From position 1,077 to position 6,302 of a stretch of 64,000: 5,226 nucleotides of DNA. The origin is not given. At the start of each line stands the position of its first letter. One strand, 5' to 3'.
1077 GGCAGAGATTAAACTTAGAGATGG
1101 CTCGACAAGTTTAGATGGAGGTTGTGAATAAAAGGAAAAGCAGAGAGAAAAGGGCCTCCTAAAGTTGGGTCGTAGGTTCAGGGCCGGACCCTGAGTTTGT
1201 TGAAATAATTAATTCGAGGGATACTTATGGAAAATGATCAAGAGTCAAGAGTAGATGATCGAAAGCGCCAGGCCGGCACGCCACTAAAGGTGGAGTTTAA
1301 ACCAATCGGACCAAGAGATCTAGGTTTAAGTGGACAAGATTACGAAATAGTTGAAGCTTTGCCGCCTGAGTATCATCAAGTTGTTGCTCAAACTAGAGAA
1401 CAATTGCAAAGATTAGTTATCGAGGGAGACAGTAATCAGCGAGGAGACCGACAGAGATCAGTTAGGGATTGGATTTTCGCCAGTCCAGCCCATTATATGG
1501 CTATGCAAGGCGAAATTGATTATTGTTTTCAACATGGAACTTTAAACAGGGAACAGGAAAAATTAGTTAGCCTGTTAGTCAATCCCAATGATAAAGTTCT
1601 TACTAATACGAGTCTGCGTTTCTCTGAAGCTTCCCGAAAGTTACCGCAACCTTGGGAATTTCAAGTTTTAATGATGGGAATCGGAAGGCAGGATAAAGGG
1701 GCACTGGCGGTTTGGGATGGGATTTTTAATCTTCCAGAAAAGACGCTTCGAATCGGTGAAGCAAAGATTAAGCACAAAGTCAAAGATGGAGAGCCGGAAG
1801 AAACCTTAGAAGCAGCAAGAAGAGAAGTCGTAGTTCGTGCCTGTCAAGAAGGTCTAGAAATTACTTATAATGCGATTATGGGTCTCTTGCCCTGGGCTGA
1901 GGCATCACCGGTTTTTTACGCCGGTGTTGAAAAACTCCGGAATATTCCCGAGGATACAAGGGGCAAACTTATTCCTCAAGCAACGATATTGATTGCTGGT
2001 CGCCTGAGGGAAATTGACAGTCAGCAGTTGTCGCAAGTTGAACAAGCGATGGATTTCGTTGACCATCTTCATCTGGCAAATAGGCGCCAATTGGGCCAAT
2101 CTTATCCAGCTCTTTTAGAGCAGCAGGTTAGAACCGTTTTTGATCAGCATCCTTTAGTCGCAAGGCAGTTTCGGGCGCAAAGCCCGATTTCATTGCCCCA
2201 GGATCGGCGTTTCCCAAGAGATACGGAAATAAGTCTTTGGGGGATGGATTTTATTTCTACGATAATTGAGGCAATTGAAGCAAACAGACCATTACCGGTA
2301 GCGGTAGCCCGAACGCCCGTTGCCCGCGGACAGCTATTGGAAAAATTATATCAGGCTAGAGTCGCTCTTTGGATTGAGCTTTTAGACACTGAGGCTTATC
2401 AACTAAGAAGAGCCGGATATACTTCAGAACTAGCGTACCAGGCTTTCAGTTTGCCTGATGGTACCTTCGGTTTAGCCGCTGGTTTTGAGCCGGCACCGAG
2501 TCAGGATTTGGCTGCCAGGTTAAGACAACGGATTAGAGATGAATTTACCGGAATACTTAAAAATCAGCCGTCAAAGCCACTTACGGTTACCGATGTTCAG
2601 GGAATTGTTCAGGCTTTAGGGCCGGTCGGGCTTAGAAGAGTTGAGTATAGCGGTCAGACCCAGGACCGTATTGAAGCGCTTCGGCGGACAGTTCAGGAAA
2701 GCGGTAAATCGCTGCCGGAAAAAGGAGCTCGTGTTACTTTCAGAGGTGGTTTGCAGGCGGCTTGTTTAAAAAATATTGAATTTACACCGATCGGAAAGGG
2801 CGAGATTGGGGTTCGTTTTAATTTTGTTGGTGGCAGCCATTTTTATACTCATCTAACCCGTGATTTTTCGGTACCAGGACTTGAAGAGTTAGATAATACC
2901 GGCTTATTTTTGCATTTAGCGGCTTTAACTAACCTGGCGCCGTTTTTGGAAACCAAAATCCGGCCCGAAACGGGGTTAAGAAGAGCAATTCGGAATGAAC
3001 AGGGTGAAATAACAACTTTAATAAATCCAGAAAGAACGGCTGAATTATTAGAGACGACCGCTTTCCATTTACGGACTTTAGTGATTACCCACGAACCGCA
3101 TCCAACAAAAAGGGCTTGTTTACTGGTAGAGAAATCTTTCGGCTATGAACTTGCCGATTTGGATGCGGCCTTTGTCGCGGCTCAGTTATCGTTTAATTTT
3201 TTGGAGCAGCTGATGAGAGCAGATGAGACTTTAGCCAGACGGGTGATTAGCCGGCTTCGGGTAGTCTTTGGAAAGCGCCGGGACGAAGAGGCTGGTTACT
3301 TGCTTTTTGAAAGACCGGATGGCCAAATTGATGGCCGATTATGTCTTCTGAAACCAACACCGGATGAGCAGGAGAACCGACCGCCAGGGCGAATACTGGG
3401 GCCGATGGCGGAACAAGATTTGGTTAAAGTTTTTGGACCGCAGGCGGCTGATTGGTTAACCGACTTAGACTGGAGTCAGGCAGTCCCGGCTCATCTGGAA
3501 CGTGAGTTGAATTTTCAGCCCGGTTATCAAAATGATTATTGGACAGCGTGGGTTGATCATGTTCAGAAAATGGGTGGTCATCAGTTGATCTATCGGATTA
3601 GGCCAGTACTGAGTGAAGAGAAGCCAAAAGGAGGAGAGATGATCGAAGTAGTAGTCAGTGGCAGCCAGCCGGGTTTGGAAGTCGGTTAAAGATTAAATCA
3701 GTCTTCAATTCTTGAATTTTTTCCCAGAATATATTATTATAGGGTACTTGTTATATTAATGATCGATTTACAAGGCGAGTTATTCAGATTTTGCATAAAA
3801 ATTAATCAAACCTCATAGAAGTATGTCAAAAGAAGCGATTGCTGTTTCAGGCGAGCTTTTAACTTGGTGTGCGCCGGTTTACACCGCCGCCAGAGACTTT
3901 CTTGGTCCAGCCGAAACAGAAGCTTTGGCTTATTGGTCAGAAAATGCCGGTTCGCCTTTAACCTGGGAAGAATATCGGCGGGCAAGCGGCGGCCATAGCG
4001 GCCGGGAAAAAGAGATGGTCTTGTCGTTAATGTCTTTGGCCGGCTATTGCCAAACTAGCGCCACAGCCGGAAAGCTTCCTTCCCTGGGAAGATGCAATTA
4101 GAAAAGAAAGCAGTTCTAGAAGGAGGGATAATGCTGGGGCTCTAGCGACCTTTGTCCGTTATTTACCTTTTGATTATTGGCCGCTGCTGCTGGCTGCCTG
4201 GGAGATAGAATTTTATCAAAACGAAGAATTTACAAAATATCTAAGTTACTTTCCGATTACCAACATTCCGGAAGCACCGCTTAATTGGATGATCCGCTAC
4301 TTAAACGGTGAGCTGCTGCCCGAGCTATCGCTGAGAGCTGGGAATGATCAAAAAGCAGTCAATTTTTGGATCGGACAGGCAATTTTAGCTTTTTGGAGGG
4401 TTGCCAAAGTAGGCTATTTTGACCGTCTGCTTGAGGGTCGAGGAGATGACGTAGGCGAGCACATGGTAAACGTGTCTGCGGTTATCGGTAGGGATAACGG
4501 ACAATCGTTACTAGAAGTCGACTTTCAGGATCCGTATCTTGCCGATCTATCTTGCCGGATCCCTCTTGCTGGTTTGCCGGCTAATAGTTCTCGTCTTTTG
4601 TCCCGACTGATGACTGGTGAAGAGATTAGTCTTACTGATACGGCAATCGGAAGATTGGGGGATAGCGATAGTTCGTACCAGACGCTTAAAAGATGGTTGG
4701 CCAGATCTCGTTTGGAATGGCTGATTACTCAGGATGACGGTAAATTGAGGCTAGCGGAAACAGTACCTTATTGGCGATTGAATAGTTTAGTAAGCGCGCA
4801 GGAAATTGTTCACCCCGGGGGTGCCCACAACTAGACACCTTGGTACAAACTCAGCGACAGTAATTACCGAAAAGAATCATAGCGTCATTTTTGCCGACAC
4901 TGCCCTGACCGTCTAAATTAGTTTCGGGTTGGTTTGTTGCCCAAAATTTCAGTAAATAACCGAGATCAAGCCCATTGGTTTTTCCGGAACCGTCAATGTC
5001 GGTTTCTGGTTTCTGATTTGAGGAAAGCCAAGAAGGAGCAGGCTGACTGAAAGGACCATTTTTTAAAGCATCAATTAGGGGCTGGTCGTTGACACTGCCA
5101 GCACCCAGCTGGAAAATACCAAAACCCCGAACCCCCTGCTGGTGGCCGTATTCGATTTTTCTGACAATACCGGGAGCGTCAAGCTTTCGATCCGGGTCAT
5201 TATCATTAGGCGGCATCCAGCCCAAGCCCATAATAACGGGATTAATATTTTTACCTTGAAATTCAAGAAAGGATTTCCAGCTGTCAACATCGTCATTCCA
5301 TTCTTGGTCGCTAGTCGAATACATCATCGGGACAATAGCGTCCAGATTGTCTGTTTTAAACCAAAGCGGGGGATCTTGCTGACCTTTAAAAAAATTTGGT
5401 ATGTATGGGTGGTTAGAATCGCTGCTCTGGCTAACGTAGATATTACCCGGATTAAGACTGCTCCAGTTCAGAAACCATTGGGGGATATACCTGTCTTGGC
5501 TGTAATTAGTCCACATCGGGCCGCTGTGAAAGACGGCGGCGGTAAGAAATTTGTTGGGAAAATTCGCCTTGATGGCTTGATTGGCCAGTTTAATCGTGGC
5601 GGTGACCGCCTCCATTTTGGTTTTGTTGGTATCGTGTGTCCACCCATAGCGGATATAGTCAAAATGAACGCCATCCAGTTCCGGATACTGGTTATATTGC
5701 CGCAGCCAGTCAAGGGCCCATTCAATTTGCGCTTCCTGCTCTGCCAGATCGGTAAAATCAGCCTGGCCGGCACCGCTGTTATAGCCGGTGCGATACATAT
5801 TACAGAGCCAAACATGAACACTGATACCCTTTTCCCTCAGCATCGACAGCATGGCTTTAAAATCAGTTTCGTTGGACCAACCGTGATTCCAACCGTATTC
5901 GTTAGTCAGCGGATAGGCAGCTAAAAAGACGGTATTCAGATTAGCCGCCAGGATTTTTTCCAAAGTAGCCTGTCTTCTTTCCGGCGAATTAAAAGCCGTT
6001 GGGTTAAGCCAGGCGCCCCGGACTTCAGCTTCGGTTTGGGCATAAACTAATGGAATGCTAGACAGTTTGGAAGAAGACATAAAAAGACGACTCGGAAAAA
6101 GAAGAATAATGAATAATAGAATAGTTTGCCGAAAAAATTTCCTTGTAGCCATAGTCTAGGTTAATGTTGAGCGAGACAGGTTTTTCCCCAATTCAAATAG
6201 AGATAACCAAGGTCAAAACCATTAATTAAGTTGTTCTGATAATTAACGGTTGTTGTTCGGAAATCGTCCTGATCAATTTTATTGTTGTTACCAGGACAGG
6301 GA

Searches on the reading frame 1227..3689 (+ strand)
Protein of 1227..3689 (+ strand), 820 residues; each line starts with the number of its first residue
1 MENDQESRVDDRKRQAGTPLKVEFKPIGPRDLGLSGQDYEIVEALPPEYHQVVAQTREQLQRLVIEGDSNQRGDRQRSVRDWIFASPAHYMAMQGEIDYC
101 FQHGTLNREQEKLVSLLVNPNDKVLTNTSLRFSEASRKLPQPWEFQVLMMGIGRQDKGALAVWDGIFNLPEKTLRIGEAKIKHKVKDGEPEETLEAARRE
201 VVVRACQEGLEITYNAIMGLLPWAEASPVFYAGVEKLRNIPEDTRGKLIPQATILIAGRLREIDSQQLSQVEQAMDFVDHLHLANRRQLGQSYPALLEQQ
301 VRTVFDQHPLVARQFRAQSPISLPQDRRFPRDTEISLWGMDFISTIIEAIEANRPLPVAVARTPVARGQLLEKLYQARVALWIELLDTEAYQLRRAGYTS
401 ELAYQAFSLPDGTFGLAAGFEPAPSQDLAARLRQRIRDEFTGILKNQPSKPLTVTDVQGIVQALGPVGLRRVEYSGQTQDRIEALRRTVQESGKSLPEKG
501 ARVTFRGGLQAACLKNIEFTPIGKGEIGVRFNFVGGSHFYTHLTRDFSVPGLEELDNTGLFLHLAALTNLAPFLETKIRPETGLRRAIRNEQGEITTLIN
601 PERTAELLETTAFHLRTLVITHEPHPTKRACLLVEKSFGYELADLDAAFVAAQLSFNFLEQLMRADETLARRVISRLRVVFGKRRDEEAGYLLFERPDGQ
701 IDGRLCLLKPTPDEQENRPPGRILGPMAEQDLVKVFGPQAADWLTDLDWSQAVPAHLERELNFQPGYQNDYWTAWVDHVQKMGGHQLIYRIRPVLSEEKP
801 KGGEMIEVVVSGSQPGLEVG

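Call 16: search_protein_families(library=pfam, proteins=[window:1227-3689:+], max_evalue=0.01)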
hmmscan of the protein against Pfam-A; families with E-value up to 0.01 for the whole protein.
window:1227-3689:+ (820 aa): 0 families

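Call 95: find_encoding_contigs(protein=window:1227-3689:+, flank=10000, max_places=1)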
Protein window:1227-3689:+ (820 aa): 6 contigs read that carry it; 1 place shown.
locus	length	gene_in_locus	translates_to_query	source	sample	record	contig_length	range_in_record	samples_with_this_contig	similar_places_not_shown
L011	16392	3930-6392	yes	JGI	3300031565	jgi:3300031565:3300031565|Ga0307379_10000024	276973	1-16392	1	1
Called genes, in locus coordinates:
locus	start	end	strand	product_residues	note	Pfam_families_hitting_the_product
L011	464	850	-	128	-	-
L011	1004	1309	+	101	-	-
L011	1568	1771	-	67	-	-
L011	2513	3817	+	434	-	-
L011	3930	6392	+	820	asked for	-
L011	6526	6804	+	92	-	-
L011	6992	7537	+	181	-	-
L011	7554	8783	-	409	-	-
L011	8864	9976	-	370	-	-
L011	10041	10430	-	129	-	-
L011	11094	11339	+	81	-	-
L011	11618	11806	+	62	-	-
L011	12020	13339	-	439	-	-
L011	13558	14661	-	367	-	PF07143:AttH, PF17186:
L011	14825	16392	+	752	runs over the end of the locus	-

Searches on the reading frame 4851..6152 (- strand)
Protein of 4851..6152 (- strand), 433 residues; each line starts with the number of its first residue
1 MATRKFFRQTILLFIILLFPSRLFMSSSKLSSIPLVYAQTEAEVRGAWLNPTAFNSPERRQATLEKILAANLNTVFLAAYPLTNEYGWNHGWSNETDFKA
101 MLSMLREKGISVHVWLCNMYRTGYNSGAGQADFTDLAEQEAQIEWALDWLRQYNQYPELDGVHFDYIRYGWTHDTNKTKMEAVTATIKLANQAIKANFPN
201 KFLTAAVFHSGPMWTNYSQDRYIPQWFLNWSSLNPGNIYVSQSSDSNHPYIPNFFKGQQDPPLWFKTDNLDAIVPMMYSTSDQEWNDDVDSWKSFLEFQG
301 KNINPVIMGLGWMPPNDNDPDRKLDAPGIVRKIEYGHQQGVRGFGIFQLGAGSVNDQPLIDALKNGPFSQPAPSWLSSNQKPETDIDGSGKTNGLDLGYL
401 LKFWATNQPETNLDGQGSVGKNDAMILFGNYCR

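Call 3: search_protein_families(library=pfam, proteins=[window:4851-6152:-], max_evalue=1)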
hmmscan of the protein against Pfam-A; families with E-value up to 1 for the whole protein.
window:4851-6152:- (433 aa): 0 families

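Call 6: search_protein_families(library=ncbifam, proteins=[window:4851-6152:-], max_evalue=10)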
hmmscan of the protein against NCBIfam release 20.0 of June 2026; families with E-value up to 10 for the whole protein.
window:4851-6152:- (433 aa): 0 families

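Call 48: search_solved_structures(query=window:4851-6152:-, max_evalue=1)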
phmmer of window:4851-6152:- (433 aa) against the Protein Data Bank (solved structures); distinct sequences matched with E-value up to 1: 0.
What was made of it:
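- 4851..6152 (-): Gene C, 433 aa. A secreted protein of unidentified catalytic fold with a dockerin tail that lacks the two cysteines. No Pfam, NCBIfam or PDB match for the body (calls 3, 6, 48).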

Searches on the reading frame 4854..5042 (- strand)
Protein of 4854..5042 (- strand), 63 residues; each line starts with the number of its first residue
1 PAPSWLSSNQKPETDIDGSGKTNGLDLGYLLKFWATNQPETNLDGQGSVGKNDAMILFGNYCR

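Call 5: search_protein_families(library=pfam, proteins=[window:4854-5042:-], max_evalue=10)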
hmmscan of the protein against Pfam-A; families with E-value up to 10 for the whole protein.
seq(63 aa): 1 family
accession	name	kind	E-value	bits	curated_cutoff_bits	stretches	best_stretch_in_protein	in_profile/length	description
PF00404.24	Dockerin_1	-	0.00074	20.1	22.9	2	14-57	2-52/57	Dockerin type I domain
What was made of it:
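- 4854..5012 (-): Dockerin module of C (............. ... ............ ...). Dockerin_1 20.1 bits, E=7.4e-4, two stretches (call 5).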

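Call 6: search_protein_families(library=ncbifam, proteins=[window:4854-5042:-], max_evalue=10)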
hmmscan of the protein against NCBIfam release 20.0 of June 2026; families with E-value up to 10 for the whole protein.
seq(63 aa): 0 families
